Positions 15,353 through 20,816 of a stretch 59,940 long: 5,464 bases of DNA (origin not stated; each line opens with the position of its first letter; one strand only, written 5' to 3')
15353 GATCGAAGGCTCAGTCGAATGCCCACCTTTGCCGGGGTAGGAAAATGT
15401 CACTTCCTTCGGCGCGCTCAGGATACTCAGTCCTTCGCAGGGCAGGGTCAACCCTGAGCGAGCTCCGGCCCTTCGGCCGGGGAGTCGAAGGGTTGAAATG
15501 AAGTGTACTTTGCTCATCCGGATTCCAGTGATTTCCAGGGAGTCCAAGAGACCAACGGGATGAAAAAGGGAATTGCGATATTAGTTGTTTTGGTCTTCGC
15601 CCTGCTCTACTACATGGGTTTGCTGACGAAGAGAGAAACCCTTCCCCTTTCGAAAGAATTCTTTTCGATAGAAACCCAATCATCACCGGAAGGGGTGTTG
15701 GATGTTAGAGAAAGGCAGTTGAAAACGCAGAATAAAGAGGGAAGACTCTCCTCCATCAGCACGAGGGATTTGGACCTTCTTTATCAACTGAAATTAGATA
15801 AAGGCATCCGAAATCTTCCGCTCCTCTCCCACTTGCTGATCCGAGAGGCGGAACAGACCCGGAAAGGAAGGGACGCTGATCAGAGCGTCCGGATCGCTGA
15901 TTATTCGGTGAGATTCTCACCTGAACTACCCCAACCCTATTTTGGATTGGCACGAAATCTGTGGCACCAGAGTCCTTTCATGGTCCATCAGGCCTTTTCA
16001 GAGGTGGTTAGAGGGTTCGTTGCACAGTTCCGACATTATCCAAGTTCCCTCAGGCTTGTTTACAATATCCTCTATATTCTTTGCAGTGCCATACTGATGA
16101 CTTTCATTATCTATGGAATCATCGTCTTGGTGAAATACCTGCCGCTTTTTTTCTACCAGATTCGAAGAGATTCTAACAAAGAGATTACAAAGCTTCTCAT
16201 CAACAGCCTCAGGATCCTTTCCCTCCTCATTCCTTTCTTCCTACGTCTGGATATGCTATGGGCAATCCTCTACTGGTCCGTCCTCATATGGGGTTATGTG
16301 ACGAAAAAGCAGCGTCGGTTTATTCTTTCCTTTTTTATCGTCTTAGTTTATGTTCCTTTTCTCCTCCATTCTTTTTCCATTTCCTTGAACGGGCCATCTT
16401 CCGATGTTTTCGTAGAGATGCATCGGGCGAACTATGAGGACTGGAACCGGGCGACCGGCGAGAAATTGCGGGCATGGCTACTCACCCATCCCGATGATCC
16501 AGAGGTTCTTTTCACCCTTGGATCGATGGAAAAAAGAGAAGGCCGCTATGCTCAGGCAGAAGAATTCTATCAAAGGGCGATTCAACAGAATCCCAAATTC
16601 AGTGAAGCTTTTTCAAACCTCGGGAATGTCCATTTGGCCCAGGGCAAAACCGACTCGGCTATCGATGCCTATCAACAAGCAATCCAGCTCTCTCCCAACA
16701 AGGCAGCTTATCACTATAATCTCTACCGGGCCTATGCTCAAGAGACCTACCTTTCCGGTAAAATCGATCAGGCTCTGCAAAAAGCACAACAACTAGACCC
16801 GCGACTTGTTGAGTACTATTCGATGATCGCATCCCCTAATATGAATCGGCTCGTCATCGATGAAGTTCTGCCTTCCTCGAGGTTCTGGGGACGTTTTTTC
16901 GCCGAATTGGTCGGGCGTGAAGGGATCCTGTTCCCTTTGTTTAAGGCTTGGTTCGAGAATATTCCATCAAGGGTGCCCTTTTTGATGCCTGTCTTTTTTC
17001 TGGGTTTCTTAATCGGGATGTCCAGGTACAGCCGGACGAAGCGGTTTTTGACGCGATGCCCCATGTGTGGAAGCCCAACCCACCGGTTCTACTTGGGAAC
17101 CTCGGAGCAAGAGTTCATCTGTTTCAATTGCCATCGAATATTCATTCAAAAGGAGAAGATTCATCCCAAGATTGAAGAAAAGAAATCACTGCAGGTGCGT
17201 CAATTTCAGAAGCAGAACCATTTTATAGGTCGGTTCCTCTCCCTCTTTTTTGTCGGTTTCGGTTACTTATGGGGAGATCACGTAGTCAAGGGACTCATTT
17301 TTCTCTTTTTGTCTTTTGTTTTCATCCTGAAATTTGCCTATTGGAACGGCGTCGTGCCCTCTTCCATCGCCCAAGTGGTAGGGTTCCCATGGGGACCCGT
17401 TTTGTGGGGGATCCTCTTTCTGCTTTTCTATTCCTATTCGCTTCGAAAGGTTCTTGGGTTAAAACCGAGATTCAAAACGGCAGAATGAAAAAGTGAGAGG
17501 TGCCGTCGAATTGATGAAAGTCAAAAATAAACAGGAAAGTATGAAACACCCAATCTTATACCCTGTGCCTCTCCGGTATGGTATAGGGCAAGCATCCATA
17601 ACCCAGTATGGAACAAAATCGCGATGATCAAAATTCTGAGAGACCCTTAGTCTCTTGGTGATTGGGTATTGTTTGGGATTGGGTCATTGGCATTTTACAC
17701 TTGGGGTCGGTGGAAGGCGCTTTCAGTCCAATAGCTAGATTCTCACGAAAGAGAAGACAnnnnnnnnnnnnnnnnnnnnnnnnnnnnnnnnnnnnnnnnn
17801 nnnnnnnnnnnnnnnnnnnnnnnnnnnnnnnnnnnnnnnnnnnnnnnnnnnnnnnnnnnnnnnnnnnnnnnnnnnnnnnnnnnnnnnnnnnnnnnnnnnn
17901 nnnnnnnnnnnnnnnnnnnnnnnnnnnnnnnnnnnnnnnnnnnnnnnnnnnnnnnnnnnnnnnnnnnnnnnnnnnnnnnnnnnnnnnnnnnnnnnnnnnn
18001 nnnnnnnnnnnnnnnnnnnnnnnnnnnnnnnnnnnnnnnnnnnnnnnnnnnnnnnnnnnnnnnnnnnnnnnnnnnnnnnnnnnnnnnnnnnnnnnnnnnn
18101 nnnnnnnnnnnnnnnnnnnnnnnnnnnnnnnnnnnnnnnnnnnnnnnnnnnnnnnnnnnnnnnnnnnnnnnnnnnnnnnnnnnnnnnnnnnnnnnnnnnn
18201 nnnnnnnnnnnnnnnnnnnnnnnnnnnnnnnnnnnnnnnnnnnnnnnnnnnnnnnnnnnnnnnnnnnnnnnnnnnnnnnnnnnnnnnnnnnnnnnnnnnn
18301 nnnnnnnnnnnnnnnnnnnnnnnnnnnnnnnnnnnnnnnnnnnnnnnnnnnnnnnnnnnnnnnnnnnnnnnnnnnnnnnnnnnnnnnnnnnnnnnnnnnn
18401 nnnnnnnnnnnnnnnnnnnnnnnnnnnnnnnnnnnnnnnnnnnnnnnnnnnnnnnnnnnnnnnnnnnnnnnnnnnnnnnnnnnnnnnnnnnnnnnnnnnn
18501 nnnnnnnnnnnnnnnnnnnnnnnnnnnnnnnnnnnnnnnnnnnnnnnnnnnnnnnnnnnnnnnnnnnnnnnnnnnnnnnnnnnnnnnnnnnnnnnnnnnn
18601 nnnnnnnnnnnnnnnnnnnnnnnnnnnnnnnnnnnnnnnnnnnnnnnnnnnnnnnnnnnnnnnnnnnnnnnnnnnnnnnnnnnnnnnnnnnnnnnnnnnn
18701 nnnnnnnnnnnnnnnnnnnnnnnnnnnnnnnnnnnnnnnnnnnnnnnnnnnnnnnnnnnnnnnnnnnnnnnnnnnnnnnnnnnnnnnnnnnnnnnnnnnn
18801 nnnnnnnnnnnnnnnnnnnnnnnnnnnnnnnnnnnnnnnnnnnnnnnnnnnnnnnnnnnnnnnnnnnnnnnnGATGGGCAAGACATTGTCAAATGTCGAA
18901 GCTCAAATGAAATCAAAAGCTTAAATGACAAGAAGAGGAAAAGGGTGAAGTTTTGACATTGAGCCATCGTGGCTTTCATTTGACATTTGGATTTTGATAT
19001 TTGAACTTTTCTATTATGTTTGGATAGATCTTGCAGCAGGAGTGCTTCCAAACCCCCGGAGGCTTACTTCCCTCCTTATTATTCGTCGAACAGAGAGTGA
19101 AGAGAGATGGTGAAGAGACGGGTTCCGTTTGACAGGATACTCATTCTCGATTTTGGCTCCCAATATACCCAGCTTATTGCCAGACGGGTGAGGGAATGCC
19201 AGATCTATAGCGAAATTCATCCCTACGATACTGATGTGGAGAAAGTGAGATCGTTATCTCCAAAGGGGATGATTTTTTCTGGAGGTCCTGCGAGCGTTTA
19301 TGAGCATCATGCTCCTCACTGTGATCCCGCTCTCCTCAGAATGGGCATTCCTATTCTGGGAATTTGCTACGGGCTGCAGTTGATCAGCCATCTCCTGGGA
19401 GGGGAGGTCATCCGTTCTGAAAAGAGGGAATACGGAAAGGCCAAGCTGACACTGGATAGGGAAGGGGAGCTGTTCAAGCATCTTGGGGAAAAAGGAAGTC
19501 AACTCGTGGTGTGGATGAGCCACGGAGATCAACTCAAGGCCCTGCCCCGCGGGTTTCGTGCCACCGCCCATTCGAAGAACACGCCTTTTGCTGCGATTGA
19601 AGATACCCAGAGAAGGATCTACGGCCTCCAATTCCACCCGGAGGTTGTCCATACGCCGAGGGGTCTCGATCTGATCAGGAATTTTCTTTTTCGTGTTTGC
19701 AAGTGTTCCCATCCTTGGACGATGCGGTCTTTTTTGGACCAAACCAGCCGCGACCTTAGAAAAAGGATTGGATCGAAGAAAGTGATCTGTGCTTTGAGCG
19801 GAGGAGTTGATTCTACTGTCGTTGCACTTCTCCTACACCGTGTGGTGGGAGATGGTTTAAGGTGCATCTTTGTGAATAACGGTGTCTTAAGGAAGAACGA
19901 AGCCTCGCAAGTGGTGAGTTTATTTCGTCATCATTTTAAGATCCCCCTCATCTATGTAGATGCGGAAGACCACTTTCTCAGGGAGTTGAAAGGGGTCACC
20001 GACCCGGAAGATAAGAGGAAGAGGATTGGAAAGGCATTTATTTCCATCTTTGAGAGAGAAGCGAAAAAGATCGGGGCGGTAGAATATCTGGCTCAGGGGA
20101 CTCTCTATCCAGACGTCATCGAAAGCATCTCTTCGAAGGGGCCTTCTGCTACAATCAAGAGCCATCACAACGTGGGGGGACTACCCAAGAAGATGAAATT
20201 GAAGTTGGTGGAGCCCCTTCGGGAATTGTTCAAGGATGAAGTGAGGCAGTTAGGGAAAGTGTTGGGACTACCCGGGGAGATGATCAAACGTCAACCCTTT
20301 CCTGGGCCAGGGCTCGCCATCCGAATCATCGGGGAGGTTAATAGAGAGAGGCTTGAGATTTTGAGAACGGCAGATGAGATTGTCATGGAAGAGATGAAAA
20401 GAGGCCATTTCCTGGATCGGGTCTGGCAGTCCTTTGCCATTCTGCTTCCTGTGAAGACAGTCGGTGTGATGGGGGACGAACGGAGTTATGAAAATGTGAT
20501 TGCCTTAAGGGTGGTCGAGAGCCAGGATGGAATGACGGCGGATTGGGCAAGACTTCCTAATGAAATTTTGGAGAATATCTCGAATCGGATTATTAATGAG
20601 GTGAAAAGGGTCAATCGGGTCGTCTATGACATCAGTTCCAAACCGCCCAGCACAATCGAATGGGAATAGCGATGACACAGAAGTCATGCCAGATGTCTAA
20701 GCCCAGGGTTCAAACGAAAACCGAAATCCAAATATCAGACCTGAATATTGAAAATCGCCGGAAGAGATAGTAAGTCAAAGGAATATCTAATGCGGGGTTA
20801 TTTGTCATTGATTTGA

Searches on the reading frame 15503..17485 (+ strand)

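Call 8: search_protein_families(library=pfam, proteins=[window:15503-17485:+])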
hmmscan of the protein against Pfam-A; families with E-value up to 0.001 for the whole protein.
window:15503-17485:+ (661 aa): 15 families
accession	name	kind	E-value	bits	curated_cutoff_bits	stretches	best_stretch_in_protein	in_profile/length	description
PF00515.34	TPR_1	-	2e-18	65.8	27.8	2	368-399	2-33/34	Tetratricopeptide repeat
PF07719.23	TPR_2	-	9.3e-17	60.1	27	2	368-399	2-33/34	Tetratricopeptide repeat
PF13414.12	TPR_11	-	4.4e-16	58.7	26.8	2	375-411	2-38/42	TPR repeat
PF13431.12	TPR_17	-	8.4e-13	47.9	24.4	1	355-387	1-33/34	Tetratricopeptide repeat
PF13181.12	TPR_8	-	1.5e-11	43.9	25.7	1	368-399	2-33/34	Tetratricopeptide repeat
PF13428.12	TPR_14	-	2.7e-10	40.3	23.5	1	333-374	1-42/44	Tetratricopeptide repeat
PF13432.12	TPR_16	-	2.9e-10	40.8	32.7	1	373-429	3-58/65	Tetratricopeptide repeat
PF14559.12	TPR_19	-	6.3e-10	39.7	25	1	346-404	4-62/68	Tetratricopeptide repeat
PF13424.12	TPR_12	-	1.3e-09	38.6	30.1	1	369-430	5-70/77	Tetratricopeptide repeat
PF13176.12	TPR_7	-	6.8e-08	32.4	27.9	1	369-399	1-31/36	Tetratricopeptide repeat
PF23914.1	TPR_CcmH_CycH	-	7.1e-08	32.9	42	1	360-444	43-129/158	Cytochrome c-type biogenesis protein H TPR domain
PF13174.12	TPR_6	-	9.4e-07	29.5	26.3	0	369-399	2-32/33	Tetratricopeptide repeat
PF13374.12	TPR_10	-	4.2e-06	27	27.5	0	369-396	4-31/42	Tetratricopeptide repeat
PF20308.4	TPR-S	-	8.7e-05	23.5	27.6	0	324-404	14-94/102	Tetratricopeptide Repeats-Sensor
PF13371.12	TPR_9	-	0.00018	21.9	35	0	325-365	21-61/73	Tetratricopeptide repeat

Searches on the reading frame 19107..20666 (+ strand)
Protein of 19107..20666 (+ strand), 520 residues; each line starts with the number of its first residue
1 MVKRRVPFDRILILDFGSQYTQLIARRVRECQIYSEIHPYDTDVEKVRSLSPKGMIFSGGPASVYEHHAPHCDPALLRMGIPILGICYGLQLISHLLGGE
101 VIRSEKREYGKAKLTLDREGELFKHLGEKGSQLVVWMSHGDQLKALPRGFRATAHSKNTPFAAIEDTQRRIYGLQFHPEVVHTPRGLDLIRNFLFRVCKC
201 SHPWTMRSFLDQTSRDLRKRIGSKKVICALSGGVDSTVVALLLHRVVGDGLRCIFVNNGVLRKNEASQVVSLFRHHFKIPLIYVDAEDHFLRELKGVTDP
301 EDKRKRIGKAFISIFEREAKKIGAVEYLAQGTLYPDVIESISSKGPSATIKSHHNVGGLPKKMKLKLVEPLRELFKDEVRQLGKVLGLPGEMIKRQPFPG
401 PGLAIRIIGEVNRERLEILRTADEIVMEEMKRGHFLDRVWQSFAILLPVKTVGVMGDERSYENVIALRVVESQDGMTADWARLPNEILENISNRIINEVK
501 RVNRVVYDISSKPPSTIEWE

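Call 8: search_protein_families(library=pfam, proteins=[window:19107-20666:+])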
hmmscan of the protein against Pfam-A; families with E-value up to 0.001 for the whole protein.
window:19107-20666:+ (520 aa): 5 families
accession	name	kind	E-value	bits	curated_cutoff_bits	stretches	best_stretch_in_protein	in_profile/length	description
PF00117.34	GATase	-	2e-45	155.2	22.8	1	12-196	1-189/190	Glutamine amidotransferase class-I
PF00958.27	GMP_synt_C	-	2e-43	146.8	27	1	428-519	1-92/92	GMP synthase C terminal domain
PF07722.19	Peptidase_C26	-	1.3e-09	38.6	20.5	1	76-179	101-219/219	Peptidase C26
PF02540.23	NAD_synthase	-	2.4e-09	37.1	21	1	219-249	14-44/242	NAD synthase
PF03054.22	tRNA_Me_trans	-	5.8e-05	23.3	20.6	1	224-258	1-34/202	tRNA methyl transferase HUP domain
